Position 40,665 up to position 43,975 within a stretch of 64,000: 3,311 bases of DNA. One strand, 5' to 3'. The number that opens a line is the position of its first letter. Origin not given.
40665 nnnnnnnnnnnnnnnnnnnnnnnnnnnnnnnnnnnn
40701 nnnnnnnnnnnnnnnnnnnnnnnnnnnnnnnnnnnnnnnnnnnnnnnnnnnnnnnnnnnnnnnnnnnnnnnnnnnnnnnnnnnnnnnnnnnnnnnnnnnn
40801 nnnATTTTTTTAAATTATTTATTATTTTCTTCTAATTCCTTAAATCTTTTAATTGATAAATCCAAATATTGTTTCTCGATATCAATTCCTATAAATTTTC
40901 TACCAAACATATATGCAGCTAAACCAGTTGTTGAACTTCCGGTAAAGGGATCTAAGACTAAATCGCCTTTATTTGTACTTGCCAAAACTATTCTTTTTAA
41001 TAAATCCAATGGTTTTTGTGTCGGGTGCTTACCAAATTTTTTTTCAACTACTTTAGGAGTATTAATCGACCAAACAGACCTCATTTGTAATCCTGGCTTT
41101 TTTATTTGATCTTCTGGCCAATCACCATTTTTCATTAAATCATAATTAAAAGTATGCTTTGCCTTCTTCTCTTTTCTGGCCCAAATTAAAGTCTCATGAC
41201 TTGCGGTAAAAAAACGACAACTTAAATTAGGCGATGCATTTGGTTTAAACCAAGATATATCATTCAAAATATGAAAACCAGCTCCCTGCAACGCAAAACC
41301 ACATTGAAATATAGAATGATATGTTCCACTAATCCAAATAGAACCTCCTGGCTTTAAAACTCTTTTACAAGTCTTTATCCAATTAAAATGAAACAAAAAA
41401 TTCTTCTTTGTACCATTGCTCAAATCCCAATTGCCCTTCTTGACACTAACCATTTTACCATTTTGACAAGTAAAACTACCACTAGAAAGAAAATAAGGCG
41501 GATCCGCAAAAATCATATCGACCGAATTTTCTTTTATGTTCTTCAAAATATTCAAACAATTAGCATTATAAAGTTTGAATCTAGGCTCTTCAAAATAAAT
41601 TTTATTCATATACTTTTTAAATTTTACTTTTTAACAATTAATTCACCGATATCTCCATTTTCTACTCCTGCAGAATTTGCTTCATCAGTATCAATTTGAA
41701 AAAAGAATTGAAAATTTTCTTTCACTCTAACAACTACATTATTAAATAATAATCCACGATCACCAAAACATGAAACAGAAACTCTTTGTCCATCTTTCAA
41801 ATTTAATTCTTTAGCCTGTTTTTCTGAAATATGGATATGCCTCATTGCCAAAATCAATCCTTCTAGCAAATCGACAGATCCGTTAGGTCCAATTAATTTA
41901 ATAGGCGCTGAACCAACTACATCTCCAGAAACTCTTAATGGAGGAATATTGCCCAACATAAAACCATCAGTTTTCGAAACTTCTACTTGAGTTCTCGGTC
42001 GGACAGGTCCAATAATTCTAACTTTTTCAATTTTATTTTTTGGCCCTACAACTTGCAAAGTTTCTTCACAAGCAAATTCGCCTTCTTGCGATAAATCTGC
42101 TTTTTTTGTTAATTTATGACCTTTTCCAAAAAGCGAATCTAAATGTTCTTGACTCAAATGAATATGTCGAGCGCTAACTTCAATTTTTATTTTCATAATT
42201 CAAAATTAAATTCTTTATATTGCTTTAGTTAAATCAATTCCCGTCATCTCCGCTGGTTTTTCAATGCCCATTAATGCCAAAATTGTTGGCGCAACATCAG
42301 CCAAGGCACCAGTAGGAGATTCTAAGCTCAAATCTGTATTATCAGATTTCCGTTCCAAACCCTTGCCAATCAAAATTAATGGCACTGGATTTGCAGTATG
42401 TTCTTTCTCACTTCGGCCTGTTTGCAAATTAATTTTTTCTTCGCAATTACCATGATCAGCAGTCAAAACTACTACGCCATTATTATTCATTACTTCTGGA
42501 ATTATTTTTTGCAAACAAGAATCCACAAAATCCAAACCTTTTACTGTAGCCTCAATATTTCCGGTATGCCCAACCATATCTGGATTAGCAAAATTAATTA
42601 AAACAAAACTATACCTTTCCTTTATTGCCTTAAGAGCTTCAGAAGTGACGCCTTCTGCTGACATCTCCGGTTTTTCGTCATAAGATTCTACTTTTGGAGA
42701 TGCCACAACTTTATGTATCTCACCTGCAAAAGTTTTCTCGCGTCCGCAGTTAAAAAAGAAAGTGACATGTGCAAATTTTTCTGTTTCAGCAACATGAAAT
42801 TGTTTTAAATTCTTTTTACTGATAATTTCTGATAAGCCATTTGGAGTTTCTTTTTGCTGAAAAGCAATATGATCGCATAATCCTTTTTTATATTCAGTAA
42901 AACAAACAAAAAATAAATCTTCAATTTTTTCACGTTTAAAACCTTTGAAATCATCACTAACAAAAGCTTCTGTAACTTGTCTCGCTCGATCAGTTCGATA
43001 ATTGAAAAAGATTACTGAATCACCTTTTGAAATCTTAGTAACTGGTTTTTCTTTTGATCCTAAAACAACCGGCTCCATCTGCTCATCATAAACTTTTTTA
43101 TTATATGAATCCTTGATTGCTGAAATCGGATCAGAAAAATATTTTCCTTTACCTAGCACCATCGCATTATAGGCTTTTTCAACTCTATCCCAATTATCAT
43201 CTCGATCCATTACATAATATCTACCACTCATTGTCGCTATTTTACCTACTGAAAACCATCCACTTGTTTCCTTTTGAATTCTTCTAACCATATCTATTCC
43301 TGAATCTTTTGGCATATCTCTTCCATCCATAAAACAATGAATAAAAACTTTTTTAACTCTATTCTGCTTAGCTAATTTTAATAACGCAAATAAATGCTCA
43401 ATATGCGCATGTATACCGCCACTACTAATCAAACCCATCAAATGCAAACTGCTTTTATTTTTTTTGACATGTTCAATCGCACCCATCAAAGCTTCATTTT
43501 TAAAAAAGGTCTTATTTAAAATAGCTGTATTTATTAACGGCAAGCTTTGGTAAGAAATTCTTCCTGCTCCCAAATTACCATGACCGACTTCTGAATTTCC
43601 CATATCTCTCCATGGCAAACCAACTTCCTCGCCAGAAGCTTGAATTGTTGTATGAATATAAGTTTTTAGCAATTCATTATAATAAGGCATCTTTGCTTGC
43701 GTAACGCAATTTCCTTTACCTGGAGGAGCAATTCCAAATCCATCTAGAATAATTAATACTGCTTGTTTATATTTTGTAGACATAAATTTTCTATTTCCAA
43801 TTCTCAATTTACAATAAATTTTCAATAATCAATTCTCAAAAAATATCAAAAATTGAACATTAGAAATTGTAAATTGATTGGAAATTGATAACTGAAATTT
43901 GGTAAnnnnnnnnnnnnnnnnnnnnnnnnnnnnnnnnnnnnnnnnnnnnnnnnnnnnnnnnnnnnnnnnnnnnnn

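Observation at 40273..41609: Compact type II restriction-modification pair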

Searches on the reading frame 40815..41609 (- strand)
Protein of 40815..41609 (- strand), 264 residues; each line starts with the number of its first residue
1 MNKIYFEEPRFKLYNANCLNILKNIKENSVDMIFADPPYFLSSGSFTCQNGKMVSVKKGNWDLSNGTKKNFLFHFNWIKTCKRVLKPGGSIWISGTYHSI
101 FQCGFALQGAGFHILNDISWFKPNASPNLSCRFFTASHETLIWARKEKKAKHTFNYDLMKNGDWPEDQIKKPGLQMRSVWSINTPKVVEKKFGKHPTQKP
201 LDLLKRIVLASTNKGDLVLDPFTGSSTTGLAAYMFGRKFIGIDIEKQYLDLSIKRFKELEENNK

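Call 3: search_protein_families(library=pfam, proteins=[window:40815-41609:-], max_evalue=1)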
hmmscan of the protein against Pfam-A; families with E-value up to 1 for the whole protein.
window:40815-41609:- (264 aa): 10 families
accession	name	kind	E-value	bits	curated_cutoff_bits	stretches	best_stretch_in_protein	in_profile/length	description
PF01555.25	N6_N4_Mtase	-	1e-59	202.6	26.7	1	30-253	1-220/221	DNA methylase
PF13847.12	Methyltransf_31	-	0.0037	17.4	27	1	214-259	3-51/145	Methyltransferase domain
PF10237.15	N6-adenineMlase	-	0.0063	16.7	23.2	1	6-42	65-100/166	Probable N6-adenine methyltransferase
PF03602.21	Cons_hypoth95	-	0.0083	16.3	24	1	16-40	99-124/182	Conserved hypothetical protein 95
PF01564.23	Spermine_synth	-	0.018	15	22.9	0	4-36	67-98/186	Spermine/spermidine synthase domain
PF01170.24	UPF0020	-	0.025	14.7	22.3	0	23-43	116-135/197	RMKL-like, methyltransferase domain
PF08241.18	Methyltransf_11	-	0.027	15.6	21.2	0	78-93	80-95/95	Methyltransferase domain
PF13649.12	Methyltransf_25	-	0.053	14.7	27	0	223-258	8-43/97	Methyltransferase domain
PF02086.21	MethyltransfD12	-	0.073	13.2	22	0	23-42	167-190/253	D12 class N6 adenine-specific DNA methyltransferase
PF06325.19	PrmA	-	0.2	11.6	22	1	193-252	143-200/296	Ribosomal protein L11 methyltransferase (PrmA)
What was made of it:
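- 40815..41609 (-): Beta-class N6-adenine (or N4-cytosine) DNA methyltransferase, 264 aa, DpnA/LlaDCHIB-like. It is a single domain with no CcrM-type C-terminal domain and no N-terminal regulator. PF01555 E 1e-59 (call 3).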

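Call 4: search_protein_families(library=ncbifam, proteins=[window:40815-41609:-], max_evalue=1)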
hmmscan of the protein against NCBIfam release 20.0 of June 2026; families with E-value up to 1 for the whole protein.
window:40815-41609:- (264 aa): 10 families
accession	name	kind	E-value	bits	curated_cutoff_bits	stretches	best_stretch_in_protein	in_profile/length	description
NF050803.1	DnaMtaseCcrMCaul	equivalog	3e-69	233.6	830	1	13-261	6-252/350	adenine-specific DNA-methyltransferase CcrM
NF008572.0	PRK11524.1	equivalog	5.5e-39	134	292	1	5-261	9-261/294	adenine-specific DNA-methyltransferase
NF010253.0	PRK13699.1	subfamily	7e-19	68.4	244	2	194-260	143-209/226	DNA methyltransferase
TIGR01177.1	TIGR01177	hypoth_equivalog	5.4e-06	25.9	316.55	1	209-247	177-215/330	TIGR01177 family methyltransferase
NF008748.0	PRK11783.1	equivalog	0.0023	16.2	466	1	7-45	590-627/704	bifunctional 23S rRNA (guanine(2069)-N(7))-methyltransferase RlmK/23S rRNA (guanine(2445)-N(2))-methyltransferase RlmL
NF043040.1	corrin_prot_MT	hypoth_equivalog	0.015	14.8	180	1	204-260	30-87/216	corrinoid protein-associated methyltransferase CpaM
NF011528.0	PRK14968.1-2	equivalog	0.025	14.1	171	1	209-246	33-70/205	putative methyltransferase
NF040539.1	AST_met_ArsM_2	exception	0.14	12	240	1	199-262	43-107/262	putative arsinothricin biosynthesis methyltransferase ArsM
NF001790.0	PRK00517.3-3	equivalog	0.19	11.1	269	1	211-249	119-158/262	50S ribosomal protein L11 methyltransferase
NF045667.1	MTase_DVU1556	equivalog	0.22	11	155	0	77-98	103-124/213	DVU_1556 family methyltransferase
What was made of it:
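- The NCBIfam CcrM equivalog model gives the best score (233 bits, far below its cutoff of 830; call 4).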

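Call 5: search_protein_families(library=padloc, proteins=[window:40815-41609:-], max_evalue=1)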
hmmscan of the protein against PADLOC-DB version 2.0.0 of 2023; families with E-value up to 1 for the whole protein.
window:40815-41609:- (264 aa): 79 families (the best 25 are shown)
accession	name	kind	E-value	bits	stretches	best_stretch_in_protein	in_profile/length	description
PDLC03371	MTase_II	-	1e-99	331.3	1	2-262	2-258/260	Type II methyltransferase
PDLC03216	MTase_II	-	4e-76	254.4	1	11-262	12-261/364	Type II methyltransferase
PDLC03738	oMTase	-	3.6e-69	231.3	1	14-261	24-270/376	orphan methyltransferase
PDLC03302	MTase_II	-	8.9e-60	201.1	1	12-257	6-261/626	Type II methyltransferase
PDLC03299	MTase_II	-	7.3e-47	158.3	1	5-261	9-262/296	Type II methyltransferase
PDLC03387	MTase_II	-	2.1e-38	130.1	2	103-263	131-283/289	Type II methyltransferase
PDLC03339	MTase_II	-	1.9e-30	103.9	2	146-258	162-273/399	Type II methyltransferase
PDLC03279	MTase_II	-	2.1e-30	103.6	1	12-256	358-584/587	Type II methyltransferase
PDLC03320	MTase_II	-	7.7e-30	102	1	10-262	32-280/289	Type II methyltransferase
PDLC03265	MTase_II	-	8.3e-30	102.3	2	179-259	254-331/333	Type II methyltransferase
PDLC03238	MTase_II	-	1.2e-28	98.4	2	3-93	116-194/428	Type II methyltransferase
PDLC03353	MTase_II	-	2.1e-28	97.6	1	4-259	3-253/260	Type II methyltransferase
PDLC03230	MTase_II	-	3e-25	87.3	1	12-263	37-290/360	Type II methyltransferase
PDLC03252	MTase_II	-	3.1e-24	84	1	104-258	211-355/365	Type II methyltransferase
PDLC03296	MTase_II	-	3.1e-22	77.3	1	13-248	11-242/336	Type II methyltransferase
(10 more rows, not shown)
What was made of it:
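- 40815..41609 (-): PADLOC MTase_II PDLC03371 E 1e-99 (call 5).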

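Call 8: search_solved_structures(query=window:40815-41609:-, max_evalue=0.001)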
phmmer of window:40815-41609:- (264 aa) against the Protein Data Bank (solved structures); distinct sequences matched with E-value up to 0.001: 13.
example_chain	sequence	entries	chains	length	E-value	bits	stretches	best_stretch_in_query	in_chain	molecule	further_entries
6pbd_A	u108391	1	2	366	9.2e-56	192.4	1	14-255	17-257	Modification methylase CcrMI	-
5hek_A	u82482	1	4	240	8.2e-29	104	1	12-257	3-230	Adenine specific DNA methyltransferase (DpnA)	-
5hfj_A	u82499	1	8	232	1.2e-28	103.4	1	12-256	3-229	Adenine specific DNA methyltransferase (DpnA)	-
1g60_A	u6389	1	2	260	3.3e-25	92.1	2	149-253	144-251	Adenine-specific Methyltransferase MboIIA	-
9c3u_A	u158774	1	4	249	8.9e-21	77.6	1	12-256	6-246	Methyltransferase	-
8urk_A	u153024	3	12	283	1.1e-20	77.3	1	11-257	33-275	Methyltransferase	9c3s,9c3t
1nw8_A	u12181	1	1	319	7.5e-14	54.9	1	16-250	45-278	MODIFICATION METHYLASE RSRI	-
1eg2_A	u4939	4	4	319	8.5e-14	54.7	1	16-250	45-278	MODIFICATION METHYLASE RSRI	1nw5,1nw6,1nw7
8s9m_A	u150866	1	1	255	5.7e-13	52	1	18-253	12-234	DNA cytosine-N4 methyltransferase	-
8s9n_A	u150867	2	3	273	6.2e-13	51.9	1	17-253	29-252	DNA cytosine-N4 methyltransferase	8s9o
2zie_A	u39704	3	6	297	1.3e-10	44.2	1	193-257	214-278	Putative modification methylase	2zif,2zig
1boo_A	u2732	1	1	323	1.3e-08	37.7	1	194-257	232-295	PROTEIN (N-4 CYTOSINE-SPECIFIC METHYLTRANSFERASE PVU II)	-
6k0w_B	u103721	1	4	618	0.00088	21.9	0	198-233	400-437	Adenine specific DNA methyltransferase (Mod)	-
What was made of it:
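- CcrM (6pbd) is the top PDB sequence match, E 9e-56 (call 8).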

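Call 44: search_dna_similar(query=window:40815-41609:-, collection=plasmids, mode=protein, max_evalue=1e-30, max_rows=40)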
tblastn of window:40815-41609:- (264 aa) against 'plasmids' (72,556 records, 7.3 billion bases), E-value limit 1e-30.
Records with a match: 37; places in all: 37; records where one place covers at least 80% of the query: 37.
Best place of each record, by identity: <60% 37.
By first word of the organism name: Azospirillum 12; Sinorhizobium 4; Staphylococcus 3; Lactococcus 2; Neisseria 2; Clostridium 2; Lactiplantibacillus 2; Shinella 2; Parasedimentitalea 2; Methylobacterium 2; and 4 more.
By predicted mobility (MOB-suite, as given by PLSDB): non-mobilizable 28; mobilizable 6; conjugative 3.
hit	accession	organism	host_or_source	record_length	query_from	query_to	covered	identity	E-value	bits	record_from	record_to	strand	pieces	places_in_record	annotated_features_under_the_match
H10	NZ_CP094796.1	Staphylococcus aureus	Camel,Skin swab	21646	1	260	98%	52.3%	6e-78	263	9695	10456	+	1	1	site-specific DNA-methyltransferase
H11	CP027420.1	Staphylococcus cohnii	Homo sapiens,peripheral blood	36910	1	260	98%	52.3%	6e-78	263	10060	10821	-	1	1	site-specific DNA-methyltransferase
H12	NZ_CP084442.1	Staphylococcus lugdunensis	Homo sapiens,pure culture,abdominal ...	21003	1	260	98%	51.9%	6e-78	263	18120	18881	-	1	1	site-specific DNA-methyltransferase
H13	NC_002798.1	Lactococcus lactis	-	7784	1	256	97%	49.8%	2e-76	258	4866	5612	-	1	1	site-specific DNA-methyltransferase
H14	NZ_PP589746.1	Lactococcus sp.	Bacterial culture,Dairy environment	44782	1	256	97%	49.8%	3e-76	258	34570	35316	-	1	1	site-specific DNA-methyltransferase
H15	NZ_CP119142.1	Neisseria gonorrhoeae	Homo sapiens,whole organism,synovial ...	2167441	13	258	93%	51.6%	1e-77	262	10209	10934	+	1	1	none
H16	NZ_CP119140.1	Neisseria gonorrhoeae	Homo sapiens,whole organism,blood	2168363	13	258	93%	51.6%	1e-77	262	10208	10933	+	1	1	none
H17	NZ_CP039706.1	Clostridium butyricum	Homo sapiens,isolation from The first ...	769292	12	256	93%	44.1%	2e-62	218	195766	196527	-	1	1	site-specific DNA-methyltransferase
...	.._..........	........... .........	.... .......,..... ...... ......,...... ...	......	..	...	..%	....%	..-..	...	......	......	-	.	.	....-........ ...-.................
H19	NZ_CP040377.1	Lactiplantibacillus plantarum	cell culture,Angelica gigas Nakai root ...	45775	13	258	93%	43.9%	1e-58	207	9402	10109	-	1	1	site-specific DNA-methyltransferase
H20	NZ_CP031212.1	Levilactobacillus brevis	-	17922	13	258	93%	43.9%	2e-58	207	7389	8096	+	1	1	site-specific DNA-methyltransferase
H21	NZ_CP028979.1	Lactiplantibacillus plantarum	liquid feed,pig feed from feed plant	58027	13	258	93%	43.9%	2e-58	207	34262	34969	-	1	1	site-specific DNA-methyltransferase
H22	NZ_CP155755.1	Sphingomonas parapaucimobilis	Chinese cabbage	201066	9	248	91%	44.5%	9e-51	185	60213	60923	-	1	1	site-specific DNA-methyltransferase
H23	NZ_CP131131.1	Shinella zoogloeoides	isolate,Activated charcoal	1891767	13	260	94%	42.4%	1e-54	196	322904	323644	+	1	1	none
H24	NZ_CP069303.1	Shinella sp. PSBB067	monoisolate,Minnesota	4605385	13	260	94%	42.4%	2e-54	196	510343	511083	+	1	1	none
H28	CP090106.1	Sinorhizobium meliloti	Medicago,Cell culture,Plant nodule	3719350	13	264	95%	41.3%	2e-53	192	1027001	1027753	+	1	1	site-specific DNA-methyltransferase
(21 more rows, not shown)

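Call 45: get_annotated_region(hit=H13, flank=4000)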
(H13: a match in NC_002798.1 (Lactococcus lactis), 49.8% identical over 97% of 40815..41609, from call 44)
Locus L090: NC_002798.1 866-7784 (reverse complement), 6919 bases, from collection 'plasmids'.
description: Lactococcus lactis plasmid pSRQ700, complete sequence
organism: Lactococcus lactis (NCBI taxid 1358)
taxonomy: Bacteria; Bacillota; Bacilli; Lactobacillales; Streptococcaceae; Lactococcus; Lactococcus lactis
host: -; source: -; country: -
typing (MOB-suite, as given by PLSDB): non-mobilizable; replicon Inc11
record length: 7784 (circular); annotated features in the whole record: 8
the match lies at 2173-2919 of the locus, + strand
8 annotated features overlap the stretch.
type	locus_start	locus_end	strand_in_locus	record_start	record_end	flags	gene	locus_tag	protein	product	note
CDS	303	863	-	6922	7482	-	-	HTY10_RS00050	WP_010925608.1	recombinase family protein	GO:0006310 - DNA recombination [Evidence IEA]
CDS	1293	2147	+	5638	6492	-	-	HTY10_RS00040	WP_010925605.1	DNA adenine methylase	-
CDS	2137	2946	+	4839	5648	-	-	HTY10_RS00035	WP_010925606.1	site-specific DNA-methyltransferase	-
CDS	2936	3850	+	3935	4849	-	-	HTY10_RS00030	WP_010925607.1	type II restriction endonuclease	-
CDS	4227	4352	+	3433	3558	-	-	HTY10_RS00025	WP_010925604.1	recombinase family protein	GO:0006310 - DNA recombination [Evidence IEA]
CDS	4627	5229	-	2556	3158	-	-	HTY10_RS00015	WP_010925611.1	replication protein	-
CDS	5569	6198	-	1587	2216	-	-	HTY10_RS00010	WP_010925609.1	DUF536 domain-containing protein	-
CDS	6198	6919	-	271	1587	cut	-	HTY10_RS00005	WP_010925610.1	RepB family plasmid replication initiator protein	GO:0006270 - DNA replication initiation [Evidence IEA]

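Call 46: get_annotated_region(hit=H10, flank=3500)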
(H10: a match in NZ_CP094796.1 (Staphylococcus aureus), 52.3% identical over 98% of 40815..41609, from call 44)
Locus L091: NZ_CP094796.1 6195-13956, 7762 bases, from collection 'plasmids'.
description: Staphylococcus aureus strain IVB6164 plasmid unnamed, complete sequence
organism: Staphylococcus aureus (NCBI taxid 1280)
taxonomy: Bacteria; Bacillota; Bacilli; Bacillales; Staphylococcaceae; Staphylococcus; Staphylococcus aureus
host: -; source: Camel,Skin swab; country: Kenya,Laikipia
typing (MOB-suite, as given by PLSDB): mobilizable; replicon rep_cluster_1017,rep_cluster_1733,rep_cluster_2100
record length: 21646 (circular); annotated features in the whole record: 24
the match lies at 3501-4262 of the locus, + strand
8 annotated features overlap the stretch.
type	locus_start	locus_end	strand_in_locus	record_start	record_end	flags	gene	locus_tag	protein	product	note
CDS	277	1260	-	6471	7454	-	-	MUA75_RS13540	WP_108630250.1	replication initiator protein A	-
CDS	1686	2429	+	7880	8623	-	-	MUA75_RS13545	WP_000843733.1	DUF536 domain-containing protein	-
CDS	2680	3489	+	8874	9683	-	-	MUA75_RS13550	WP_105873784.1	Dam family site-specific DNA-(adenine-N6)-methyltransferase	GO:0006306 - DNA methylation [Evidence IEA]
CDS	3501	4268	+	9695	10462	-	-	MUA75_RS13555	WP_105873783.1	site-specific DNA-methyltransferase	GO:0009307 - DNA restriction-modification system [Evidence IEA]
CDS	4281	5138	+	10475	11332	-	-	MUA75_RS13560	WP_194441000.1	type II restriction endonuclease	-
CDS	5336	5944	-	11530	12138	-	-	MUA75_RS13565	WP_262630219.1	recombinase family protein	GO:0006310 - DNA recombination [Evidence IEA]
CDS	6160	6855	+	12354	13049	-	-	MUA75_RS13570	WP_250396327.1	ATP-binding cassette domain-containing protein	-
CDS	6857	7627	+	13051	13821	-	-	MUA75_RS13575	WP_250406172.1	ABC transporter permease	GO:0055085 - transmembrane transport [Evidence IEA]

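Call 47: get_annotated_region(hit=H19, flank=3500)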
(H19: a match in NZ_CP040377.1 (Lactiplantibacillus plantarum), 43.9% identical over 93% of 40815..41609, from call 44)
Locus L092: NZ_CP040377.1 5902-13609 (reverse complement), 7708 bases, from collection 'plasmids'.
description: Lactiplantibacillus plantarum subsp. plantarum strain SKO-001 plasmid unnamed3, complete sequence
organism: Lactiplantibacillus plantarum (NCBI taxid 337330)
taxonomy: Bacteria; Bacillota; Bacilli; Lactobacillales; Lactobacillaceae; Lactiplantibacillus; Lactiplantibacillus plantarum
host: -; source: cell culture,Angelica gigas Nakai root surface; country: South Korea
typing (MOB-suite, as given by PLSDB): conjugative; replicon rep_cluster_1465; relaxase MOBQ; mating-pair formation MPF_T
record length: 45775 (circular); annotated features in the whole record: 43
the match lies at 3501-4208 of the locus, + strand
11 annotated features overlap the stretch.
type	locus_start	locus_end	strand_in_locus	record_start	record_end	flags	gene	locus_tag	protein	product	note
CDS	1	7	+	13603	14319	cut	-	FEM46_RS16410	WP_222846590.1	DUF998 domain-containing protein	-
CDS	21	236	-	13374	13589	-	-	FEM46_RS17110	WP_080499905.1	transposase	-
CDS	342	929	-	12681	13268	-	-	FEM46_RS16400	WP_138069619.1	recombinase family protein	GO:0006310 - DNA recombination [Evidence IEA]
CDS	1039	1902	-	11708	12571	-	-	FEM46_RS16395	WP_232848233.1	FRG domain-containing protein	-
CDS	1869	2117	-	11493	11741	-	-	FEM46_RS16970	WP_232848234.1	hypothetical protein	-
CDS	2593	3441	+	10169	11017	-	-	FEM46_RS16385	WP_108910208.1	DNA adenine methylase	-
CDS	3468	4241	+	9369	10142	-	-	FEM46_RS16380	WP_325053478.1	site-specific DNA-methyltransferase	GO:0009307 - DNA restriction-modification system [Evidence IEA]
CDS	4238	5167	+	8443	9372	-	-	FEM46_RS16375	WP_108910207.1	type II restriction endonuclease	-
CDS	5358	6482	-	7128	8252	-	-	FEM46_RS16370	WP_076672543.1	ArdC-like ssDNA-binding domain-containing protein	-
CDS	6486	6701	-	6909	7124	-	-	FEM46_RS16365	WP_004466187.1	hypothetical protein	-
CDS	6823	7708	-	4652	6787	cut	topB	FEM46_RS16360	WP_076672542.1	type IA DNA topoisomerase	GO:0006265 - DNA topological change [Evidence IEA]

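Call 48: get_annotated_region(hit=H28, flank=1500)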
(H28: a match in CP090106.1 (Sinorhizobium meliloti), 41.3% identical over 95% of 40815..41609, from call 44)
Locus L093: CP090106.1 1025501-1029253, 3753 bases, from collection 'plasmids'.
description: Sinorhizobium meliloti strain Ak57 plasmid pSymB, complete sequence
organism: Sinorhizobium meliloti (NCBI taxid 382)
taxonomy: Bacteria; Pseudomonadota; Alphaproteobacteria; Hyphomicrobiales; Rhizobiaceae; Sinorhizobium; Sinorhizobium meliloti
host: -; source: Medicago,Cell culture,Plant nodule; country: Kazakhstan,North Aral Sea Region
typing (MOB-suite, as given by PLSDB): non-mobilizable
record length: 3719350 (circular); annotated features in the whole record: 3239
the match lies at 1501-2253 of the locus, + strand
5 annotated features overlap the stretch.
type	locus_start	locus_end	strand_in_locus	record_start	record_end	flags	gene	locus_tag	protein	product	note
CDS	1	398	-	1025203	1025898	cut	-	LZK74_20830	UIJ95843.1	HAD family hydrolase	-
CDS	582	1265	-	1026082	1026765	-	-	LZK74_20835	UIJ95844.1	winged helix-turn-helix domain-containing protein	-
CDS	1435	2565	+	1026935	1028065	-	-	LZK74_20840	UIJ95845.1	site-specific DNA-methyltransferase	-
CDS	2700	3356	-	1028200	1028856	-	-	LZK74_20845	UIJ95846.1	HAD family phosphatase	-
CDS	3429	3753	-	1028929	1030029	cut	mutY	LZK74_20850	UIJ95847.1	A/G-specific adenine glycosylase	-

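Call 53: search_protein_families(library=pfam, proteins=[L090:2936-3850:+], max_evalue=0.001)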
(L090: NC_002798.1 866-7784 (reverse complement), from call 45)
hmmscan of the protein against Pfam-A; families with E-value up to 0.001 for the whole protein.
L090:2936-3850:+ (304 aa): 1 family
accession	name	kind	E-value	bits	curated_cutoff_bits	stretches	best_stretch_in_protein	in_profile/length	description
PF04556.18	DpnII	-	3.6e-86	289.4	23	1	15-297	2-277/278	DpnII restriction endonuclease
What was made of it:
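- On DpnII-type GATC cassette: The pSRQ700 REase matches at 3.6e-86 (call 53).
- One of these is pSRQ700 (LlaDCHI), whose REase is PF04556 DpnII (calls 44-47, 53).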

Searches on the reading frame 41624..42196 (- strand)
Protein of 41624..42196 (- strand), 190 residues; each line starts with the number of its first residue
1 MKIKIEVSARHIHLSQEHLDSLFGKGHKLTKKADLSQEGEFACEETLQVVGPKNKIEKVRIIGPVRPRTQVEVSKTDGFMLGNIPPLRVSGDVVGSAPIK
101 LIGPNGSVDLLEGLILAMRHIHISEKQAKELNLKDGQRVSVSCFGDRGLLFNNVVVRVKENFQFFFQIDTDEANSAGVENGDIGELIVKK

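Call 3: search_protein_families(library=pfam, proteins=[window:41624-42196:-], max_evalue=1)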
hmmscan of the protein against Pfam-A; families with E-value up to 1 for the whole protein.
window:41624-42196:- (190 aa): 3 families
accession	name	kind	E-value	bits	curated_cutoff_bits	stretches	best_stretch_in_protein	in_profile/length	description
PF06130.18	PTAC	-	3.9e-71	238.9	25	1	5-178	2-175/176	Phosphate propanoyltransferase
PF08005.17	PHR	-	0.02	15.9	23.6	1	121-187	88-149/151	PHR domain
PF01568.27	Molydop_binding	-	0.044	14.3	26.8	1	121-142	32-53/110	Molydopterin dinucleotide binding domain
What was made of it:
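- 41624..42196 (-): Upstream boundary of the insertion: PduL-type phosphotransacylase. Its stop is 14 nt before the MTase start. PF06130 E 4e-71 (call 3).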

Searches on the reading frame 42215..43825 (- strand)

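Call 68: search_protein_families(library=pfam, proteins=[window:42215-43825:-], max_evalue=0.001)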
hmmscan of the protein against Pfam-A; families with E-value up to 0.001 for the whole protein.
window:42215-43825:- (536 aa): 4 families
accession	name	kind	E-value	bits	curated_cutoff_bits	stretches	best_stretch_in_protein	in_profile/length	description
PF06415.18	iPGM_N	-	1.1e-81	273.9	27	1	98-314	1-217/217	BPG-independent PGAM N-terminus (iPGM_N)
PF01676.23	Metalloenzyme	-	1.8e-72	244.3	24.3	1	20-523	1-252/252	Metalloenzyme superfamily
PF00884.28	Sulfatase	-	5e-07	29.8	25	1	404-521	200-301/301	Sulfatase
PF01663.27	Phosphodiest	-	9.2e-05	22.6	23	1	395-459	146-220/342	Type I phosphodiesterase / nucleotide pyrophosphatase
